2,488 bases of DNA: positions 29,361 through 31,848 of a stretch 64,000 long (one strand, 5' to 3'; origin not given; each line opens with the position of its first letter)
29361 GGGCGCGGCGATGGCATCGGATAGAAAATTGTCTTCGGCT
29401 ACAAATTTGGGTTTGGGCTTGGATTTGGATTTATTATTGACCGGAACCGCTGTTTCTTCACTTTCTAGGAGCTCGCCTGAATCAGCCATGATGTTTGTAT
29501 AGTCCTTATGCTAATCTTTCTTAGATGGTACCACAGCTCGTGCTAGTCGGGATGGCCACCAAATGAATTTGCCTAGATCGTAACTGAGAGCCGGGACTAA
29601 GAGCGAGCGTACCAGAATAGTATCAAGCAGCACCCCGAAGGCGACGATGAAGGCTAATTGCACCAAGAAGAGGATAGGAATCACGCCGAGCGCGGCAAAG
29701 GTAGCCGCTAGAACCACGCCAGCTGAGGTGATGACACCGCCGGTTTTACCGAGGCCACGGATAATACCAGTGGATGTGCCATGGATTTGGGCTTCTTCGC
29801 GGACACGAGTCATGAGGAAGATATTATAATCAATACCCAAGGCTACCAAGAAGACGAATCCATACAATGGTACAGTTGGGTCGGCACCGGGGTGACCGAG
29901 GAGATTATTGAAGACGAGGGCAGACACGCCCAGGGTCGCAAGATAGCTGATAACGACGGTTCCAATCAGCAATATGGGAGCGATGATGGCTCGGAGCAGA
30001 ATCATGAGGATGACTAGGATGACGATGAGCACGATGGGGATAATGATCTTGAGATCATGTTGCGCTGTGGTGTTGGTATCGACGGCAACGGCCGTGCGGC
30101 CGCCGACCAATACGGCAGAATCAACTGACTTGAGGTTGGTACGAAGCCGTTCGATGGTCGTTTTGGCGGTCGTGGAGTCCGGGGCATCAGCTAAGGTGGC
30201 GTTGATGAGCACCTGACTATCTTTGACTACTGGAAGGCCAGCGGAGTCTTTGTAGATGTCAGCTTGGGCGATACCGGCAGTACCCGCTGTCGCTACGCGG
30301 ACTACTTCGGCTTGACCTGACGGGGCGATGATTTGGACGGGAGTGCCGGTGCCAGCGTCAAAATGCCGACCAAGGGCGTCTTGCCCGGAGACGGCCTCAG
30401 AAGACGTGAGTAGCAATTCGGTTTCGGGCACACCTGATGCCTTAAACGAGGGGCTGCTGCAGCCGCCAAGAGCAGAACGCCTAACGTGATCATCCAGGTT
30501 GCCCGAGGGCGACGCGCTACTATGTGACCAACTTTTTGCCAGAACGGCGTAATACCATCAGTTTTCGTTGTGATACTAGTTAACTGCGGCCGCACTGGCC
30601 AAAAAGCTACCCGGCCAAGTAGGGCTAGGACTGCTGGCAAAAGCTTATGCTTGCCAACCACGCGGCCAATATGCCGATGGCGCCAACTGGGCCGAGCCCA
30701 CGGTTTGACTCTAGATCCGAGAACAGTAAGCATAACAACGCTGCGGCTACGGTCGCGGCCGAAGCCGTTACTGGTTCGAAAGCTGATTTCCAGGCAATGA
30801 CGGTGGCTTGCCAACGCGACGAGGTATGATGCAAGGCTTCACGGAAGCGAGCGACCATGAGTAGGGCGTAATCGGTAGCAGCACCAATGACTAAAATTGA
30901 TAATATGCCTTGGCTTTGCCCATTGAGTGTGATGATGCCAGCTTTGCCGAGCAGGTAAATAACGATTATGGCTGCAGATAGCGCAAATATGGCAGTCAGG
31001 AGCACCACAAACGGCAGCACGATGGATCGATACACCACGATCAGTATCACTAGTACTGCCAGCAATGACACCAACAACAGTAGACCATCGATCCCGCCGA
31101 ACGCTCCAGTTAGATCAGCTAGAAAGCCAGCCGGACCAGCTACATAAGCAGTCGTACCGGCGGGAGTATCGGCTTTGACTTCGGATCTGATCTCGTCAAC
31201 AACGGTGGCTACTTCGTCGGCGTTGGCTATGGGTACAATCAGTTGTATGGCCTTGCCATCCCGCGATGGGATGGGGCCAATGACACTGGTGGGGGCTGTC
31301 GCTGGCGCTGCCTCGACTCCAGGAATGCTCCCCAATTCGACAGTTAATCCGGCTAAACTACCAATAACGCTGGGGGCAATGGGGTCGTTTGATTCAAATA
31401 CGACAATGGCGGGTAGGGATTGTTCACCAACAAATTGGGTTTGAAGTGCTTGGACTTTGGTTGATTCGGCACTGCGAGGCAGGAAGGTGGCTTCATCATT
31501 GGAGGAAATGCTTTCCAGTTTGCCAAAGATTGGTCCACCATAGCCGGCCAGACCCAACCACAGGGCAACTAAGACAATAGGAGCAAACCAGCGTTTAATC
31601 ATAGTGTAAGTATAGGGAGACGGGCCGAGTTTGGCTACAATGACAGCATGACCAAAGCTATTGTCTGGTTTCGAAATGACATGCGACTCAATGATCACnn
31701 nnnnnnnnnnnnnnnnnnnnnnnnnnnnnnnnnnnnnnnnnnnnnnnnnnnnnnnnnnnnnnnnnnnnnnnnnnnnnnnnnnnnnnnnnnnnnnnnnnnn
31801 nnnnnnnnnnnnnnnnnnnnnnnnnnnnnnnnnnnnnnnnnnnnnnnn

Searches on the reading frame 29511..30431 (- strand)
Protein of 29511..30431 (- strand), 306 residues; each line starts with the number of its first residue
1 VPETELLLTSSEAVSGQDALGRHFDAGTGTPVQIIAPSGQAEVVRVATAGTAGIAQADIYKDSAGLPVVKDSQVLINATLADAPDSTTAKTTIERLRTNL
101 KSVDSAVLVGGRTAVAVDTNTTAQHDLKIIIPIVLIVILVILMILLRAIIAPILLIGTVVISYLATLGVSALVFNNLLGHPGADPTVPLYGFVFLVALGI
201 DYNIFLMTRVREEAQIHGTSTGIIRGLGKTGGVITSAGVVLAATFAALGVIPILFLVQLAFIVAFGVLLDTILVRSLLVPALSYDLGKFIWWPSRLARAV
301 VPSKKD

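Call 44: search_protein_families(library=pfam, proteins=[window:29511-30431:-], max_evalue=0.001)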
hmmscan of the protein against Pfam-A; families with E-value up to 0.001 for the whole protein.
window:29511-30431:- (306 aa): 2 families
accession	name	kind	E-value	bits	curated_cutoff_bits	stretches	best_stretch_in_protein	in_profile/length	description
PF03176.21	MMPL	-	2.1e-48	165.4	20.5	1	70-297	83-324/333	MMPL family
PF12349.14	Sterol-sensing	-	0.00081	19.7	22.3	0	157-286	14-137/153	Sterol-sensing domain of SREBP cleavage-activation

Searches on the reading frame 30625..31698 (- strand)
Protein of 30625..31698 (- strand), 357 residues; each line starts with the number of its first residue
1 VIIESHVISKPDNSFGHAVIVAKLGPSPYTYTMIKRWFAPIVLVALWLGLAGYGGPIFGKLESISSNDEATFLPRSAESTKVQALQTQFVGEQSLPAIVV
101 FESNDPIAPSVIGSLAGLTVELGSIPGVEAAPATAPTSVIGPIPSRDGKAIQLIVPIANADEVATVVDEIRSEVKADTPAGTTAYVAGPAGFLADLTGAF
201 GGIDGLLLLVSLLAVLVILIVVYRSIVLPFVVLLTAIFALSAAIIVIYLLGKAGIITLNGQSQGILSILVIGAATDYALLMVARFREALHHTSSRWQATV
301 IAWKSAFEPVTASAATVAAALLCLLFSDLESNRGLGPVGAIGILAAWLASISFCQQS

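Call 44: search_protein_families(library=pfam, proteins=[window:30625-31698:-], max_evalue=0.001)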
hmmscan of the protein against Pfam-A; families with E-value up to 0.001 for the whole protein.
window:30625-31698:- (357 aa): 2 families
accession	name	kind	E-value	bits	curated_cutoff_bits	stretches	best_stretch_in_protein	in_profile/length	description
PF03176.21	MMPL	-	8.8e-54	183.1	20.5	1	72-353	2-294/333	MMPL family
PF00873.25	ACR_tran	-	3.6e-06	25.4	28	1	206-332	866-988/1021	AcrB/AcrD/AcrF family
